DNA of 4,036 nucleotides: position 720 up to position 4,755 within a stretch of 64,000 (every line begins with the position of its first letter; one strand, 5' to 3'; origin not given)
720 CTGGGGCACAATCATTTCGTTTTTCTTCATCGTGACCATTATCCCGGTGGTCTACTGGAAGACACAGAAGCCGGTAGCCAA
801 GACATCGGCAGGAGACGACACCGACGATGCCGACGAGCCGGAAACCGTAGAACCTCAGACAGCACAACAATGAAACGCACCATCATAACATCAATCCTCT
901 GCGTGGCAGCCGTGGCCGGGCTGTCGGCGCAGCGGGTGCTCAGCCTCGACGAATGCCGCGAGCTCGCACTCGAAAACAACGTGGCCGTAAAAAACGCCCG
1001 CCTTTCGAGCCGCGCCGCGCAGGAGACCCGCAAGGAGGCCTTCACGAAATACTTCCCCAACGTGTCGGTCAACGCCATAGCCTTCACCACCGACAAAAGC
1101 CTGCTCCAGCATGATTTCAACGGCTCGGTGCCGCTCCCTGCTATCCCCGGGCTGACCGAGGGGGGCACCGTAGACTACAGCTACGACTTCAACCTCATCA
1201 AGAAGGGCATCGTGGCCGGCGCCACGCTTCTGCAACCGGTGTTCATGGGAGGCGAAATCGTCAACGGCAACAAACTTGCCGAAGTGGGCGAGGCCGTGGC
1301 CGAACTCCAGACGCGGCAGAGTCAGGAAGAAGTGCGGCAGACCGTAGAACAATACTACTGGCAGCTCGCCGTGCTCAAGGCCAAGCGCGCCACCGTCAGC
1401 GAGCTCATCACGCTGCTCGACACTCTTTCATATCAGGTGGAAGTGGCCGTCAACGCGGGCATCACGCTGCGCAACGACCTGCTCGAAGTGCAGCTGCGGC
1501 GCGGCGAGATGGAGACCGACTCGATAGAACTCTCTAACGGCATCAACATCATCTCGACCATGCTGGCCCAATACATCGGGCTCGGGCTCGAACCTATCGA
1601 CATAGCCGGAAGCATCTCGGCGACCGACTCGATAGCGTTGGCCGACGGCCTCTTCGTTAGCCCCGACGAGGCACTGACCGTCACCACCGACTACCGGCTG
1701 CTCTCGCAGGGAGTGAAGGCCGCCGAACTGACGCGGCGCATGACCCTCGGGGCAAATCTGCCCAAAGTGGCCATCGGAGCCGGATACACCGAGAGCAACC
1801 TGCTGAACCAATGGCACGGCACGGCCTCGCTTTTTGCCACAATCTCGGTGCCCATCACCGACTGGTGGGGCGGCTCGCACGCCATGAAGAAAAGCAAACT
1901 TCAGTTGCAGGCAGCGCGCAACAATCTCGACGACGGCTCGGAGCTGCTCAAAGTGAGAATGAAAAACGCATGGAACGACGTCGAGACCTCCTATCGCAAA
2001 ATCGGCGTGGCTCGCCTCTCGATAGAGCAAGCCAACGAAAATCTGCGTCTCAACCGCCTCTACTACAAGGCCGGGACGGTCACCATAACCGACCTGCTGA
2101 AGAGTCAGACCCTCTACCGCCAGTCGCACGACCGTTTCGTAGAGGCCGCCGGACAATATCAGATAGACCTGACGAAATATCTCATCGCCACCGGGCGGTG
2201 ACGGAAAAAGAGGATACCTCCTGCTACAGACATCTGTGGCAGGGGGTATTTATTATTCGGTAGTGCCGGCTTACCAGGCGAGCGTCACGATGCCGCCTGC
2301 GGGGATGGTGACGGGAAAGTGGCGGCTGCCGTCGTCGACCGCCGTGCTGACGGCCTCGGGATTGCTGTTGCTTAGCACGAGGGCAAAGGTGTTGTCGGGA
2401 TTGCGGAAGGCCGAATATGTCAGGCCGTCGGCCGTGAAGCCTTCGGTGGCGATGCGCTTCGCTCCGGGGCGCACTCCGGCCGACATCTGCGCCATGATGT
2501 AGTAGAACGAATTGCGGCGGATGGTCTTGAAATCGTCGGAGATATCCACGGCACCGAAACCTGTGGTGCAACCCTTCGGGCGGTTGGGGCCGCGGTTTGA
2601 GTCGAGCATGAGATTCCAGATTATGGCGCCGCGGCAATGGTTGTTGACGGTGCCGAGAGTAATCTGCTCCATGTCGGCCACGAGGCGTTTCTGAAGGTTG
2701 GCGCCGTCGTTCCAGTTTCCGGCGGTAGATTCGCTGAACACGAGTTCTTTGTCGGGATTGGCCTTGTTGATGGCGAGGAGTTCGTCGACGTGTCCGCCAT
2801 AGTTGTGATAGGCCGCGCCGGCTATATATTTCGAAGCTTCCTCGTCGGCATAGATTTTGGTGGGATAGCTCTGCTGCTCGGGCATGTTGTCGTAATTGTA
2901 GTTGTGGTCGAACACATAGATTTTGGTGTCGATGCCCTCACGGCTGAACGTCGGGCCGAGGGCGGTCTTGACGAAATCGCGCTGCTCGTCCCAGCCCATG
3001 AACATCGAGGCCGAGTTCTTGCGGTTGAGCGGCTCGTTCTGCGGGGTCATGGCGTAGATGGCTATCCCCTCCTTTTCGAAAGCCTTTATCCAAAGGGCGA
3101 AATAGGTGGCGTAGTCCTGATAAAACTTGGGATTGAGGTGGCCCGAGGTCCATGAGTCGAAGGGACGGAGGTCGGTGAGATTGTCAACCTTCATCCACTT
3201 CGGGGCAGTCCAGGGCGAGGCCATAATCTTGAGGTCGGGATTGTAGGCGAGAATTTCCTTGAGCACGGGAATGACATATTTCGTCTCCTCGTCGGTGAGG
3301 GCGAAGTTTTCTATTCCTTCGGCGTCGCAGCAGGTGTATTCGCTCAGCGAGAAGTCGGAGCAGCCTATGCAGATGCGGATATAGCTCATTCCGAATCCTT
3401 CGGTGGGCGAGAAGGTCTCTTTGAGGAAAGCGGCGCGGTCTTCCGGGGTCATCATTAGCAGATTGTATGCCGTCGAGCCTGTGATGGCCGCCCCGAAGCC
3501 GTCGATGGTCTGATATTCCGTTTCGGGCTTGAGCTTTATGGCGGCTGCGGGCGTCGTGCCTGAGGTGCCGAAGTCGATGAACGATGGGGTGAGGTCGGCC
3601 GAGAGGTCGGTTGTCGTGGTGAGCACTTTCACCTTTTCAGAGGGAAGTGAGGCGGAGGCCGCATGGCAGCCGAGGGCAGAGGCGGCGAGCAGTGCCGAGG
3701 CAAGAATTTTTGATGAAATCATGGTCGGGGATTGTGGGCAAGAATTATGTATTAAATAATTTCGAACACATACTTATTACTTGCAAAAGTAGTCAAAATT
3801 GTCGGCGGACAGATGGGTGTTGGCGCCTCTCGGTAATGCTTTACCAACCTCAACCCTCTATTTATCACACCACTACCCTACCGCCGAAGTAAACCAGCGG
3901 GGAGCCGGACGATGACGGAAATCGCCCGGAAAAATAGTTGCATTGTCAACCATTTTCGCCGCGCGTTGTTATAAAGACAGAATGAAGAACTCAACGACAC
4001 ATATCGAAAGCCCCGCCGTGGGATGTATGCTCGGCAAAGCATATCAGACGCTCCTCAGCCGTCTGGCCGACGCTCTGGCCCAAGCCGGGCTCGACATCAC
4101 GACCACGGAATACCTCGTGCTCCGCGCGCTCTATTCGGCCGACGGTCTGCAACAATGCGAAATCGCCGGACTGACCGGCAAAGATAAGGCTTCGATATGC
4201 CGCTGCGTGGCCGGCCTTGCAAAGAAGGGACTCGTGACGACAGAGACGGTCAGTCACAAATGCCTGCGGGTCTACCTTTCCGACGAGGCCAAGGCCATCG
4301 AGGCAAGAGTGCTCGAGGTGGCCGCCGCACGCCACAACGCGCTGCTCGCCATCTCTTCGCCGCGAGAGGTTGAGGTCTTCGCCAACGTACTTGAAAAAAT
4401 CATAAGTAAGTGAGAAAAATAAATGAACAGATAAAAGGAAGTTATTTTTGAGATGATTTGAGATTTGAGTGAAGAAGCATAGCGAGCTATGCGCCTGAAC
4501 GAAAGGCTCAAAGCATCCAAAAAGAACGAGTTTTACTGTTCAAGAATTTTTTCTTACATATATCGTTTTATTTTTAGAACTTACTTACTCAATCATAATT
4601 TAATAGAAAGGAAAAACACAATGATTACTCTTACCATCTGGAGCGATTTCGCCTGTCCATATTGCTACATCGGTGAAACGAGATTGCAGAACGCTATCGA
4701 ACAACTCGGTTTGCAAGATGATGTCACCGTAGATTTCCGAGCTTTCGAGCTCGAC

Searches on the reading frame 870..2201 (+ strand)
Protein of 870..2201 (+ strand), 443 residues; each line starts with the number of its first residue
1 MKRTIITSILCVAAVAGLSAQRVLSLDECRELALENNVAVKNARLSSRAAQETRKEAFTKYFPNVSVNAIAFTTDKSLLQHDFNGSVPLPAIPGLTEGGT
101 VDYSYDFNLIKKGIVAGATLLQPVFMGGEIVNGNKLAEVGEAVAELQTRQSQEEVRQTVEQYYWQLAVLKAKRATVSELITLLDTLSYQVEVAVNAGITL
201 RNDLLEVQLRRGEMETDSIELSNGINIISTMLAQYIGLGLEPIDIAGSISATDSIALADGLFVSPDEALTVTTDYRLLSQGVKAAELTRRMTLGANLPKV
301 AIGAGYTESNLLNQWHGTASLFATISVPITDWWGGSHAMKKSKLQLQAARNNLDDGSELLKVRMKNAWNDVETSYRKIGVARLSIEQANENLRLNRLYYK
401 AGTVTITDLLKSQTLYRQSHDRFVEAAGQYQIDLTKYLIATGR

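Call 84: find_encoding_contigs(protein=window:870-2201:+, flank=10000, max_places=4)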
Protein window:870-2201:+ (443 aa): 2 contigs read that carry it; 2 places shown.
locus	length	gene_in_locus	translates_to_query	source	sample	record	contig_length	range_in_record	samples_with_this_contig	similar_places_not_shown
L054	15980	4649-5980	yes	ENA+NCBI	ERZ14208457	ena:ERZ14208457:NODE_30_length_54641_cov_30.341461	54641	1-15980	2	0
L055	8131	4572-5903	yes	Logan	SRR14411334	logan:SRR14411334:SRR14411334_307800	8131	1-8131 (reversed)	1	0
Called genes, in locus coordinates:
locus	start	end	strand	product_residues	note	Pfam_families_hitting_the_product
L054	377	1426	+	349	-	PF25917:BSH_RND, PF25954:Beta-barrel_RND_2, PF25967:RND-MFP_C (weak), PF25989:YknX_C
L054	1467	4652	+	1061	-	PF00873:ACR_tran, PF02355:SecD_SecF_C (weak), PF03176:MMPL (faint)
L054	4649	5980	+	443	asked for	PF02321:OEP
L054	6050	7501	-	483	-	PF02055:Glyco_hydro_30, PF02057:Glyco_hydro_59 (weak), PF17189:Glyco_hydro_30C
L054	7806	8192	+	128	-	PF01047:MarR (weak), PF12802:MarR_2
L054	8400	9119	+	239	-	PF01323:DSBA, PF13098:Thioredoxin_2 (faint), PF13462:Thioredoxin_4 (faint)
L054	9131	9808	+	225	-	PF00753:Lactamase_B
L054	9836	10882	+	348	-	PF00724:Oxidored_FMN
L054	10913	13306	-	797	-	PF13306:LRR_5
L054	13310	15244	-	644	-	-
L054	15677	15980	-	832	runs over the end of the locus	PF00005:ABC_tran (faint), PF02463:SMC_N (faint), PF06745:ATPase (faint), PF20703:nSTAND1 (faint), PF13304:AAA_21 (faint), PF17755:UvrA_DNA-bind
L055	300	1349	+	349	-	PF25917:BSH_RND, PF25954:Beta-barrel_RND_2, PF25967:RND-MFP_C (weak), PF25989:YknX_C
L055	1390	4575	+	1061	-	PF00873:ACR_tran, PF02355:SecD_SecF_C (weak), PF03176:MMPL (faint)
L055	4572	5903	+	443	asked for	PF02321:OEP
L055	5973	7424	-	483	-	PF02055:Glyco_hydro_30, PF02057:Glyco_hydro_59 (weak), PF17189:Glyco_hydro_30C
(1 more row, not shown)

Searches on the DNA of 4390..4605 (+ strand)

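Call 41: search_rna_families(source=window, start=4390, end=4605, threshold=evalue, max_evalue=10, show_alignments=2)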
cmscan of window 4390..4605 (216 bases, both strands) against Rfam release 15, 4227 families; matches with E-value up to 10: 2.
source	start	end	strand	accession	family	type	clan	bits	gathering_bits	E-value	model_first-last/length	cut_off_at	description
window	4390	4447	+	RF00286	SCARNA8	Gene; snRNA; snoRNA; scaRNA;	-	13.5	53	2.3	72-131/131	5'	Small Cajal body specific RNA 8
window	4414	4450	+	RF03036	osmY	Gene; sRNA;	-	13.3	46.9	1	1-72/72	no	osmY RNA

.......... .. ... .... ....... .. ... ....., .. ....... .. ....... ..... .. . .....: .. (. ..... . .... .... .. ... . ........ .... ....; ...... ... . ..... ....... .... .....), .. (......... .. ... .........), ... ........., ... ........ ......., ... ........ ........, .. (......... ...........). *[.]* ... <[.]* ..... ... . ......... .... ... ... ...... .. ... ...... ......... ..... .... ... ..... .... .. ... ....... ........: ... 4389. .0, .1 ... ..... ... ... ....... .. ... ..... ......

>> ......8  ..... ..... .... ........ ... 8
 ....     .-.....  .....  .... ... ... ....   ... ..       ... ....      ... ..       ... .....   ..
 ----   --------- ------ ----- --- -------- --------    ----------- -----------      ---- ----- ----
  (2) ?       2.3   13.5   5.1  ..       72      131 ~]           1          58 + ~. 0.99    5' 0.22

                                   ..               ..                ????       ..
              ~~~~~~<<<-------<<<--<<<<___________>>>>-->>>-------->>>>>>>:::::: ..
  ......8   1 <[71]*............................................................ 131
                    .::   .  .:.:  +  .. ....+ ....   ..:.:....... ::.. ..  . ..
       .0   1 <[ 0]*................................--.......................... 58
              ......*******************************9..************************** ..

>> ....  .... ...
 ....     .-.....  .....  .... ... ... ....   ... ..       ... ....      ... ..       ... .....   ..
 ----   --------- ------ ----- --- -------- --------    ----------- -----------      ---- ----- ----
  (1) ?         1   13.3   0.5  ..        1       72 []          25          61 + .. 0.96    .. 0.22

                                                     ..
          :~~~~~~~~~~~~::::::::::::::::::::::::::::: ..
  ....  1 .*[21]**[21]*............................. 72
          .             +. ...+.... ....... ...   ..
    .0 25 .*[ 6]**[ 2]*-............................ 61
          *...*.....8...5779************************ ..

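Call 63: build_rna_model(alignment_id=A2, structure=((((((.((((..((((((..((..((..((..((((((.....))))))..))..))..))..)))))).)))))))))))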
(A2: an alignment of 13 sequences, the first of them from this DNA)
Model R1 built from alignment A2 (13 sequences, 81 columns); structure: as given.
model positions 79; base pairs 28; branch points 0; effective number of sequences 1.24; information 0.717 bits per position. Calibrated on 0.2 Mb of random sequence (short: E-values are rough).
structure used (alignment columns):
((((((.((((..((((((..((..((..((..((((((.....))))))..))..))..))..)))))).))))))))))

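Call 64: search_with_rna_model(model_id=R1, sources=[window, L004, L005, L006, L009, L010, L012, L014, L016, L018, L019, L029, L030, L037, L040, L041, L042, L045, L033, L034, L021, L022, L027, L048], max_evalue=1, make_alignment=true)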
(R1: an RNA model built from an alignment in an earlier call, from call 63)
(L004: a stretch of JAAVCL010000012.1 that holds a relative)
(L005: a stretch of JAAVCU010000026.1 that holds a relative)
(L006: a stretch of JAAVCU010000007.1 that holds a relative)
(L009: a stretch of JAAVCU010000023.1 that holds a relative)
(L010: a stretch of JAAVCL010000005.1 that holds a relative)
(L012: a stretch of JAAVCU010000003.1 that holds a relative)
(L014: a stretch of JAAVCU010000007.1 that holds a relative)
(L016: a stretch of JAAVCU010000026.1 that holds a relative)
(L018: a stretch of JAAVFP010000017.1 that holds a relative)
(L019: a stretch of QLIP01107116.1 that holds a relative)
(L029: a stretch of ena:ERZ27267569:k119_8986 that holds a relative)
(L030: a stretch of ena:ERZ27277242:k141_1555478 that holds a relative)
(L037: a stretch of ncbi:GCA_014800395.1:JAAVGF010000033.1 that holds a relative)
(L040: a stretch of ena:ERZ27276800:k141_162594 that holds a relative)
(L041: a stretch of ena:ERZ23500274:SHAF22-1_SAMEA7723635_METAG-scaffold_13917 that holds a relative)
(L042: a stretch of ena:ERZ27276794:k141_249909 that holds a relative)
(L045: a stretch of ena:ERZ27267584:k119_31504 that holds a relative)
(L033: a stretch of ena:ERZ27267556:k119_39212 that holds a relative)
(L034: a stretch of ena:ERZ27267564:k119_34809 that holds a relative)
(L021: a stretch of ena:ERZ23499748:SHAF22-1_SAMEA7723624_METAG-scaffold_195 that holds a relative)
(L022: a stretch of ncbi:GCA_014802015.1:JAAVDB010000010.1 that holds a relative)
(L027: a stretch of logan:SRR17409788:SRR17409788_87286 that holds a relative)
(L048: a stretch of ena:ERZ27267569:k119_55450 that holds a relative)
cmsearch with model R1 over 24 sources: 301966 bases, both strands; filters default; matches with E-value up to 1: 53.
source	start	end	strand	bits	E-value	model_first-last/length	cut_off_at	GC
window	24579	24657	+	103.8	7.8e-25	1-79/79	no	0.41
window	4445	4523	+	103.3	1.1e-24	1-79/79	no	0.41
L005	10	88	+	102.9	1.3e-24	1-79/79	no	0.43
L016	6722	6800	-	102.9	1.3e-24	1-79/79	no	0.43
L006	24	102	+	102.1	2.2e-24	1-79/79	no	0.44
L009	2150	2228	-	101.8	2.7e-24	1-79/79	no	0.41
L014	7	85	-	101.4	3.4e-24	1-79/79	no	0.43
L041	842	920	+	101.4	3.4e-24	1-79/79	no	0.43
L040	842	920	+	100.8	5.1e-24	1-79/79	no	0.42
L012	5970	6048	+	100.4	6.3e-24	1-79/79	no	0.41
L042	10816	10894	+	100.4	6.3e-24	1-79/79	no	0.41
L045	3030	3108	+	100.4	6.3e-24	1-79/79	no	0.41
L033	4064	4142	+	100.4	6.3e-24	1-79/79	no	0.41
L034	3500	3578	+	100.4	6.3e-24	1-79/79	no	0.41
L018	63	141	-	100.1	8e-24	1-79/79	no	0.44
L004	3608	3686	+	98.5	2.1e-23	1-79/79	no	0.44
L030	15741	15819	+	98.5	2.1e-23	1-79/79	no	0.44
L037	10816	10894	+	98.1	2.8e-23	1-79/79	no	0.42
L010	2931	3009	-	98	2.9e-23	1-79/79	no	0.46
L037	17503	17581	+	96.1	9.9e-23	1-79/79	no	0.43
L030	10816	10894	+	95.5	1.4e-22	1-79/79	no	0.42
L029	1502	1580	+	69.8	1.5e-15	1-79/79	no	0.42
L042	16369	16447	+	68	4.4e-15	1-79/79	no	0.41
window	4445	4523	-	54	2.9e-11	1-79/79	no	0.41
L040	842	920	-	53.7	3.6e-11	1-79/79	no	0.42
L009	2150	2228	+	52.2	9e-11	1-79/79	no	0.41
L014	7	85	+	48.7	8.1e-10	1-79/79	no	0.43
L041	842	920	-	48.7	8.1e-10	1-79/79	no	0.43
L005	10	88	-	48.2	1.2e-09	1-79/79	no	0.43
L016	6722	6800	+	48.2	1.2e-09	1-79/79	no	0.43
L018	63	141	+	48.1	1.2e-09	1-79/79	no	0.44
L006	24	102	-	47.6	1.6e-09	1-79/79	no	0.44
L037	10816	10894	-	46.6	3.1e-09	1-79/79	no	0.42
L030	15741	15819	-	46.2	3.9e-09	1-79/79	no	0.44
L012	5970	6048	-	45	8.4e-09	1-79/79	no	0.41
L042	10816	10894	-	45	8.4e-09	1-79/79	no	0.41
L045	3030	3108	-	45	8.4e-09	1-79/79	no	0.41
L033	4064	4142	-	45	8.4e-09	1-79/79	no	0.41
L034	3500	3578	-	45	8.4e-09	1-79/79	no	0.41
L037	17503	17581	-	44.2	1.4e-08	1-79/79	no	0.43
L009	3990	4068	+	43.9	1.6e-08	1-79/79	no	0.39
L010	2931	3009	+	42.3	4.7e-08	1-79/79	no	0.46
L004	3608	3686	-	41.3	8.7e-08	1-79/79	no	0.44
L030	10816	10894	-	40.4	1.5e-07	1-79/79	no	0.42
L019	1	51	+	40.1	1.8e-07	29-79/79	5'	0.41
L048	2580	2658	-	39.8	2.2e-07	1-79/79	no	0.48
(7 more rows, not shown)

Alignment A3: 53 matches aligned to the model, 85 columns, each read 5' to 3' on its own strand. Consensus structure (alignment columns), stored with it:
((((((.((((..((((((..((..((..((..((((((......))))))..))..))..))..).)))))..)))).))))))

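Call 78: search_with_rna_model(model_id=R1, sources=[L001, L002, L003, L007, L008, L011, L013, L015, L020, L023, L024, L025, L026, L028, L031, L032, L035, L036, L038, L039, L043, L044, L046, L047, L049, L050, L051, L017], max_evalue=1)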
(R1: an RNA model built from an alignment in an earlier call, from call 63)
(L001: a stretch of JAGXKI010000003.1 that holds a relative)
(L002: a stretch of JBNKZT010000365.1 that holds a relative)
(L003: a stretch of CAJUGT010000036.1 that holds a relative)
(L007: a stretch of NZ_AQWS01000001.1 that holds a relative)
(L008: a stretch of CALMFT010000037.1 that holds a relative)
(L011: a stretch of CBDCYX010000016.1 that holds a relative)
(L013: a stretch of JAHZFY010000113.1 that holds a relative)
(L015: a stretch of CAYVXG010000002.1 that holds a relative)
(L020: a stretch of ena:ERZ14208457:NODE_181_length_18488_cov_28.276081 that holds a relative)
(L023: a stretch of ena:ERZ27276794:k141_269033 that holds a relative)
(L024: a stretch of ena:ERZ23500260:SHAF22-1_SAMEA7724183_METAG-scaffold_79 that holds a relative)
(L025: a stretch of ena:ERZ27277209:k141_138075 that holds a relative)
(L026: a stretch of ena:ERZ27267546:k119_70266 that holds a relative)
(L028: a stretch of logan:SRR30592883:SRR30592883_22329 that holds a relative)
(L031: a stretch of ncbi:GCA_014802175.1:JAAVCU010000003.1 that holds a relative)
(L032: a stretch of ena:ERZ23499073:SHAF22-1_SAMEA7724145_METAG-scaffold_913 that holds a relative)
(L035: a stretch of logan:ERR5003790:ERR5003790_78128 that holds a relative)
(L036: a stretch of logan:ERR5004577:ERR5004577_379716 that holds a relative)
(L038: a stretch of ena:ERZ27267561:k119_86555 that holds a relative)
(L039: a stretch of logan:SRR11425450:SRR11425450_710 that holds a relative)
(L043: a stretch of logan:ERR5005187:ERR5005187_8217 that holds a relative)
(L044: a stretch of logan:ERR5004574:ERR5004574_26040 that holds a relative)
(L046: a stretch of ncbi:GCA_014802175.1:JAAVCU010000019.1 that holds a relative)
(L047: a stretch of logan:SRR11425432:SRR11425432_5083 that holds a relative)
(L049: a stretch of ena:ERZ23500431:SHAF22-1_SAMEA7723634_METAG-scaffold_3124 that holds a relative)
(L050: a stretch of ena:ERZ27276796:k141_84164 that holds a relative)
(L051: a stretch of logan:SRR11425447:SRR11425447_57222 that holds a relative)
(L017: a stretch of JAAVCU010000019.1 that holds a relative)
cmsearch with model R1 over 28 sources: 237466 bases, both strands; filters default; matches with E-value up to 1: 14.
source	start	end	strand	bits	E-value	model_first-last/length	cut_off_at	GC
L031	10816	10894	+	100.4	5e-24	1-79/79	no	0.41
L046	3030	3108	+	100.4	5e-24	1-79/79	no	0.41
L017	5648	5726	-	100.4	5e-24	1-79/79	no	0.41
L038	10816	10894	+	98.1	2.2e-23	1-79/79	no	0.42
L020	3598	3676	+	96.3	6.7e-23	1-79/79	no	0.42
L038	17503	17581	+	96.1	7.8e-23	1-79/79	no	0.43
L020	3598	3676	-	48.6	6.7e-10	1-79/79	no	0.42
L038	10816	10894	-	46.6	2.5e-09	1-79/79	no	0.42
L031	10816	10894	-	45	6.6e-09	1-79/79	no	0.41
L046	3030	3108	-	45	6.6e-09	1-79/79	no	0.41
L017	5648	5726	+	45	6.6e-09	1-79/79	no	0.41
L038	17503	17581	-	44.2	1.1e-08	1-79/79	no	0.43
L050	2098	2176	-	39.8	1.7e-07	1-79/79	no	0.48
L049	2741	2805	-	28.5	0.0002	14-79/79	5'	0.52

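Call 79: search_dna_similar(query=window:4403-4587:+, collection=plasmids, mode=distant, max_evalue=0.01)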
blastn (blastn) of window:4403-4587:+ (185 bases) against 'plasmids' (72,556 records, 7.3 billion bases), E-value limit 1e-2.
No match.

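Call 80: search_dna_similar(query=window:4403-4587:+, collection=phages, mode=distant, max_evalue=0.01)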
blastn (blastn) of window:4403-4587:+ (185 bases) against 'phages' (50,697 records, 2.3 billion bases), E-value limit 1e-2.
No match.
